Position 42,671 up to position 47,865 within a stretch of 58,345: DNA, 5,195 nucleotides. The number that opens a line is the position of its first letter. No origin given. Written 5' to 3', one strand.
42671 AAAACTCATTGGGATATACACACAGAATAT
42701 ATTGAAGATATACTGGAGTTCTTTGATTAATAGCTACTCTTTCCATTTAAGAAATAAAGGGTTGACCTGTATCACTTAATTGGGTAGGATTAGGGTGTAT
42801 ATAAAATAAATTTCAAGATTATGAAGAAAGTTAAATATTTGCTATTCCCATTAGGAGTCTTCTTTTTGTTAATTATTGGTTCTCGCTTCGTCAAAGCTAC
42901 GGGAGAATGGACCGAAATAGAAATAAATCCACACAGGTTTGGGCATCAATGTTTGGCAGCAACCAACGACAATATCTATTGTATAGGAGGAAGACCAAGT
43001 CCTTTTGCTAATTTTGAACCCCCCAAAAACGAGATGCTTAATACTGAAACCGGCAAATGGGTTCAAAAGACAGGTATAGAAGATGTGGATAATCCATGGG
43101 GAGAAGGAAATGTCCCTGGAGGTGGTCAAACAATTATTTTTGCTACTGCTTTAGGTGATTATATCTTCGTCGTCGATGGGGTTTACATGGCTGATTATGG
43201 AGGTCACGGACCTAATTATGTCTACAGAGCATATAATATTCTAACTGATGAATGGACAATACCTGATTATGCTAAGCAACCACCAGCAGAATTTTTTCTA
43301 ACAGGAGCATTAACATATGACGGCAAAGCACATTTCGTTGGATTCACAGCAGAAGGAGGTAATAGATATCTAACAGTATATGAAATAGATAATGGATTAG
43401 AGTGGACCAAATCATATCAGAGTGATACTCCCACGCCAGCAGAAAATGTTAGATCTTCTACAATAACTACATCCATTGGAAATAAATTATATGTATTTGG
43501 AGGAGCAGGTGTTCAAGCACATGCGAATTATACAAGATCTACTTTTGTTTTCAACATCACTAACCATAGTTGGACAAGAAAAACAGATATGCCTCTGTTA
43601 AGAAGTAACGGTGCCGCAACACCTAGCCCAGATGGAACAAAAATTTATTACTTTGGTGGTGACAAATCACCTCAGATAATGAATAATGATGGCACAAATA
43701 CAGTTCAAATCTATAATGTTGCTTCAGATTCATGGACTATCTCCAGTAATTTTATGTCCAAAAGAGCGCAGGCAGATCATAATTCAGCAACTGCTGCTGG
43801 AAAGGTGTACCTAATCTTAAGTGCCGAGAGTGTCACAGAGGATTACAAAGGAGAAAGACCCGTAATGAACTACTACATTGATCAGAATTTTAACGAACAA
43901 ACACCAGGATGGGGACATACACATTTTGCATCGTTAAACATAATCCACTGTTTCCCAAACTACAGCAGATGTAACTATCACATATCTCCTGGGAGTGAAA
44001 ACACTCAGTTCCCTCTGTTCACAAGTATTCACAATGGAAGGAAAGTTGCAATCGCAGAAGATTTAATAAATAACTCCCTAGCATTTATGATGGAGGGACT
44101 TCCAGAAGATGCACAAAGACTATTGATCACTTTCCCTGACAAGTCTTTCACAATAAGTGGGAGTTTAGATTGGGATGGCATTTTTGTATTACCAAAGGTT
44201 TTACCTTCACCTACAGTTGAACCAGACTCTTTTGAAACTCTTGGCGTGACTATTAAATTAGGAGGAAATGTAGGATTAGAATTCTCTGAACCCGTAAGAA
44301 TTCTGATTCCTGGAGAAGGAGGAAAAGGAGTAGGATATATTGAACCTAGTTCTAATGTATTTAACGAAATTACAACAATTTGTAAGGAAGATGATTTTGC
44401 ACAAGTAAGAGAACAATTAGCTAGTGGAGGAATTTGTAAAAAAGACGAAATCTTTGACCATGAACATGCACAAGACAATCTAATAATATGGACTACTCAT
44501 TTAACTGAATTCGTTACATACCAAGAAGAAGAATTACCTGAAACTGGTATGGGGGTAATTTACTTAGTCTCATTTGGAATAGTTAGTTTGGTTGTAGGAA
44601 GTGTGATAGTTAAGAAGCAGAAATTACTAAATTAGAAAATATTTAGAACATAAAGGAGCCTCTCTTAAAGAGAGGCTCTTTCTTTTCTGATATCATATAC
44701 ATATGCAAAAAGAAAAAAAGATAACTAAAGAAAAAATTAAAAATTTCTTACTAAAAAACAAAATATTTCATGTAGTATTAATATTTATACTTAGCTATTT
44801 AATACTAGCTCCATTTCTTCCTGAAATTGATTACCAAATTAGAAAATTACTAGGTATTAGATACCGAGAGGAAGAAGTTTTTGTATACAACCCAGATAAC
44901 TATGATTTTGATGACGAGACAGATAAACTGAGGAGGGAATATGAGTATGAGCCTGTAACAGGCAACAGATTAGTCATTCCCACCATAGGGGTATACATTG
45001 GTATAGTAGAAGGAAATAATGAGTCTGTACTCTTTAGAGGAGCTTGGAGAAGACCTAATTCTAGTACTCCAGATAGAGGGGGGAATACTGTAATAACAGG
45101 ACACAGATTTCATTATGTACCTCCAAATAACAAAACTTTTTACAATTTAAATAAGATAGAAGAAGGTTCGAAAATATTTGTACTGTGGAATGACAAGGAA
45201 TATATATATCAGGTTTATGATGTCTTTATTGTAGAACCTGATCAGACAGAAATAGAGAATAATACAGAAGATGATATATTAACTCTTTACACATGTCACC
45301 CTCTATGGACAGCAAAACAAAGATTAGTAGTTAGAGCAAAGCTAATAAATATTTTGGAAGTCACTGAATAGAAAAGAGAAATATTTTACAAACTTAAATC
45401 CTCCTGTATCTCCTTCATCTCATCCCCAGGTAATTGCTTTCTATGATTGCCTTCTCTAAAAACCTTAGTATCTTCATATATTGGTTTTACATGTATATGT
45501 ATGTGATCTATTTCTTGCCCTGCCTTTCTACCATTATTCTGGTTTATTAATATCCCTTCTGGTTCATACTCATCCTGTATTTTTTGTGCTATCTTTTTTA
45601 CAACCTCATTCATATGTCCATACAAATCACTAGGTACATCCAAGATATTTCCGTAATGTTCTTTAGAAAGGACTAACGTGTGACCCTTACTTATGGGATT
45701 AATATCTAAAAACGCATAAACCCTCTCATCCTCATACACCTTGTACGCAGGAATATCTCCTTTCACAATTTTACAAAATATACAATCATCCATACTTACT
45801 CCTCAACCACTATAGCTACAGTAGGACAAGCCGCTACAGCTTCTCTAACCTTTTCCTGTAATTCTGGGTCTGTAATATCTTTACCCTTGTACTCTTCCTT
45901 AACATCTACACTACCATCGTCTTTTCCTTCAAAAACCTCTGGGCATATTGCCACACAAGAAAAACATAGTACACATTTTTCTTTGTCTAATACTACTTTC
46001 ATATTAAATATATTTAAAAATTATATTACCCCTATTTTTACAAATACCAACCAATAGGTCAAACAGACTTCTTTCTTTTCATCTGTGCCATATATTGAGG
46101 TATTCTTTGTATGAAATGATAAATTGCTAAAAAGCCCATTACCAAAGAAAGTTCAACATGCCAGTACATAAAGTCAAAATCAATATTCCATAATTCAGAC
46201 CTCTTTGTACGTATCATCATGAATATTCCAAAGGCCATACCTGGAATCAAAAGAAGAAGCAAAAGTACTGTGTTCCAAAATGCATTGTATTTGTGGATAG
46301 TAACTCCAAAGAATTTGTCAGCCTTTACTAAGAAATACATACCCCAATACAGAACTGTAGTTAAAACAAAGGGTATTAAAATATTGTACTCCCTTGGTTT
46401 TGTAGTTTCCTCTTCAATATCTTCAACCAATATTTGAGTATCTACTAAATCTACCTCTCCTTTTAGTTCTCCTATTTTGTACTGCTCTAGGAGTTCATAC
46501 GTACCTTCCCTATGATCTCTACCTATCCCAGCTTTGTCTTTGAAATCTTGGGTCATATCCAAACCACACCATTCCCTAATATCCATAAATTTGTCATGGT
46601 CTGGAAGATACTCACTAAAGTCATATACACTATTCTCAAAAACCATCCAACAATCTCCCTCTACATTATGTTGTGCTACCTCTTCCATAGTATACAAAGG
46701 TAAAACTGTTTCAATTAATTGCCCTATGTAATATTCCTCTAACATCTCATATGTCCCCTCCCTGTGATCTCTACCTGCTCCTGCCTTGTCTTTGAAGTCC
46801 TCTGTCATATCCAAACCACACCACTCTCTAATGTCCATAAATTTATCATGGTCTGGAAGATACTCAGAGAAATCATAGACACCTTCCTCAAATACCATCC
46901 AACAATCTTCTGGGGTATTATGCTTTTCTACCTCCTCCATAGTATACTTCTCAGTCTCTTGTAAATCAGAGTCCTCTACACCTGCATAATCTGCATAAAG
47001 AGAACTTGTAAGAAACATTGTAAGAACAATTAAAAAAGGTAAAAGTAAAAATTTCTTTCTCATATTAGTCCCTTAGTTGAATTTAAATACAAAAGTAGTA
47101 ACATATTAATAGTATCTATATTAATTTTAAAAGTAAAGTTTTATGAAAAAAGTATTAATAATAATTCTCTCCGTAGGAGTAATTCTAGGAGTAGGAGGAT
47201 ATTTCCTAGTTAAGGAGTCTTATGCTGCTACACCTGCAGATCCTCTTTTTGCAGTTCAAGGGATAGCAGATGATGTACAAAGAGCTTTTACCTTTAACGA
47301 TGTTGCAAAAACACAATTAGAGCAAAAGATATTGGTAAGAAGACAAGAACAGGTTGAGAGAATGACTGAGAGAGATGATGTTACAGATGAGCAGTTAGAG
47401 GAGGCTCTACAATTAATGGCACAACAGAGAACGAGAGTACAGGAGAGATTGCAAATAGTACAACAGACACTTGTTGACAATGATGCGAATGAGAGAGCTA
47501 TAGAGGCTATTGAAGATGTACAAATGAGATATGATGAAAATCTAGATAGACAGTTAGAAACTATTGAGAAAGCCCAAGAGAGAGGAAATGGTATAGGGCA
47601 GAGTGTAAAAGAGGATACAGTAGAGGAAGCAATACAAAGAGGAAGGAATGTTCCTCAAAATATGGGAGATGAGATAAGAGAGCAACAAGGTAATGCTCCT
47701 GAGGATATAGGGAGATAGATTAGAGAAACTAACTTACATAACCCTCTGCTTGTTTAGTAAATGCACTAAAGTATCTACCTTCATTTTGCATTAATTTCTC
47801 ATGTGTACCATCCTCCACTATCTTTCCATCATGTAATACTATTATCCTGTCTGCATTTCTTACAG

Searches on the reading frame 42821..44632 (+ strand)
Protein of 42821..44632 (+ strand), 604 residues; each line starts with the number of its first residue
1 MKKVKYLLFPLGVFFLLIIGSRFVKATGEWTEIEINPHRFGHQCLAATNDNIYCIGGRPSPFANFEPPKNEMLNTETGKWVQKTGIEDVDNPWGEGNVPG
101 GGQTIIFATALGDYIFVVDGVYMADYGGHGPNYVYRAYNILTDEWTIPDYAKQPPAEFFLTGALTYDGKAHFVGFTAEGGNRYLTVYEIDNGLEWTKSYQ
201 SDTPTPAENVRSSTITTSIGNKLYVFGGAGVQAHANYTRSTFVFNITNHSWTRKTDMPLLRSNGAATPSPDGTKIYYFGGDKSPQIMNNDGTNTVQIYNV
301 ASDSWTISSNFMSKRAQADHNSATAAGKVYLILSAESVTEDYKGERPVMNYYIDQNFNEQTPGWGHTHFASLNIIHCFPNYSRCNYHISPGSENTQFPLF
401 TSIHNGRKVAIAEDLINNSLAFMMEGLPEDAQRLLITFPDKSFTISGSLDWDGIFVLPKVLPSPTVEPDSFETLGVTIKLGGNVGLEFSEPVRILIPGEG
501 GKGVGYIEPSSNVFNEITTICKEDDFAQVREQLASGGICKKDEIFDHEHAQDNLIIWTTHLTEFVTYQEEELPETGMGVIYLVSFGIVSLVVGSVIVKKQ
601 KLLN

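Call 80: search_protein_families(library=pfam, proteins=[window:42821-44632:+], max_evalue=0.00001)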
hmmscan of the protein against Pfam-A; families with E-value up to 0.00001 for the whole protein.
window:42821-44632:+ (604 aa): 9 families
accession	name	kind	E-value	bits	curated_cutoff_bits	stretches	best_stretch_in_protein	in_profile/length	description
PF24681.1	Kelch_KLHDC2_KLHL20_DRC7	-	1.2e-20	74.3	50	2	217-332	5-118/221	KLHDC2/KLHL20/DRC7 Kelch-repeats domain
PF13964.12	Kelch_6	-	1.6e-16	60.1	25.3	1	215-258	6-47/50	Kelch motif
PF01344.31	Kelch_1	-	9.4e-14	51.1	20.1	0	217-258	8-46/46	Kelch motif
PF24981.1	Beta-prop_ATRN-LZTR1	-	1.7e-13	50.9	50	1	175-323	7-154/289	Attractin/LZTR1 beta-propeller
PF25210.1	Kelch_FKB95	-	7.6e-13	49.1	70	1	210-346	32-161/268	FKB95, Kelch-repeats domain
PF13418.12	Kelch_4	-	1.3e-09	38.3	21.6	0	216-258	7-48/49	Galactose oxidase, central domain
PF24996.1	NANM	-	7.3e-08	32.1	45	0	208-296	51-139/350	N-acetylneuraminate epimerase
PF07646.21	Kelch_2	-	4.1e-07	30.1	21.3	0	211-258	2-48/48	Kelch motif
PF13415.12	Kelch_3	-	4.8e-07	30.2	22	0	220-267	1-46/48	Galactose oxidase, central domain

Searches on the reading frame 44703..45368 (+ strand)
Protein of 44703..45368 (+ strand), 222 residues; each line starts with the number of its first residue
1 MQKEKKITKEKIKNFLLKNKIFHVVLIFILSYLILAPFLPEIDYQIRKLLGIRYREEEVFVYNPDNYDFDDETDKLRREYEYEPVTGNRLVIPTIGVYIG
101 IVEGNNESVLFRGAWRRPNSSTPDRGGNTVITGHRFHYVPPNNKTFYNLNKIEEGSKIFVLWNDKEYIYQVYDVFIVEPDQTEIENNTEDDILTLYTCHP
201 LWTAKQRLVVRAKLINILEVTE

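Call 80: search_protein_families(library=pfam, proteins=[window:44703-45368:+], max_evalue=0.00001)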
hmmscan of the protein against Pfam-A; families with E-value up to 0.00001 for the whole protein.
window:44703-45368:+ (222 aa): 1 family
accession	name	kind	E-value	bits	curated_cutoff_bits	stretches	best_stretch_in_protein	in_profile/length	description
PF04203.18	Sortase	-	1.6e-26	92.9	26.6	1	90-214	1-124/125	Sortase domain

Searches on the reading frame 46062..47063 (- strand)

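Call 80: search_protein_families(library=pfam, proteins=[window:46062-47063:-], max_evalue=0.00001)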
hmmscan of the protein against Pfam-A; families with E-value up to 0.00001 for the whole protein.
window:46062-47063:- (334 aa): 2 families
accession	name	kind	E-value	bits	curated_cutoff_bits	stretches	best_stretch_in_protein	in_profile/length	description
PF00173.33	Cyt-b5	-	1.3e-29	102.5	23.7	2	41-116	1-73/74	Cytochrome b5-like Heme/Steroid binding domain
PF00030.24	Crystall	-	6.3e-06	26.7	25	0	125-167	29-71/82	Beta/Gamma crystallin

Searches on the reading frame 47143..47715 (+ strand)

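Call 80: search_protein_families(library=pfam, proteins=[window:47143-47715:+], max_evalue=0.00001)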
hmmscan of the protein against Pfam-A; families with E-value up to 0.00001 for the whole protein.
window:47143-47715:+ (191 aa): 1 family
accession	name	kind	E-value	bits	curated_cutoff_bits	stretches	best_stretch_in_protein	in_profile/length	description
PF18915.5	DUF5667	-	6.5e-08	33.3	27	1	29-128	2-94/99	Domain of unknown function (DUF5667)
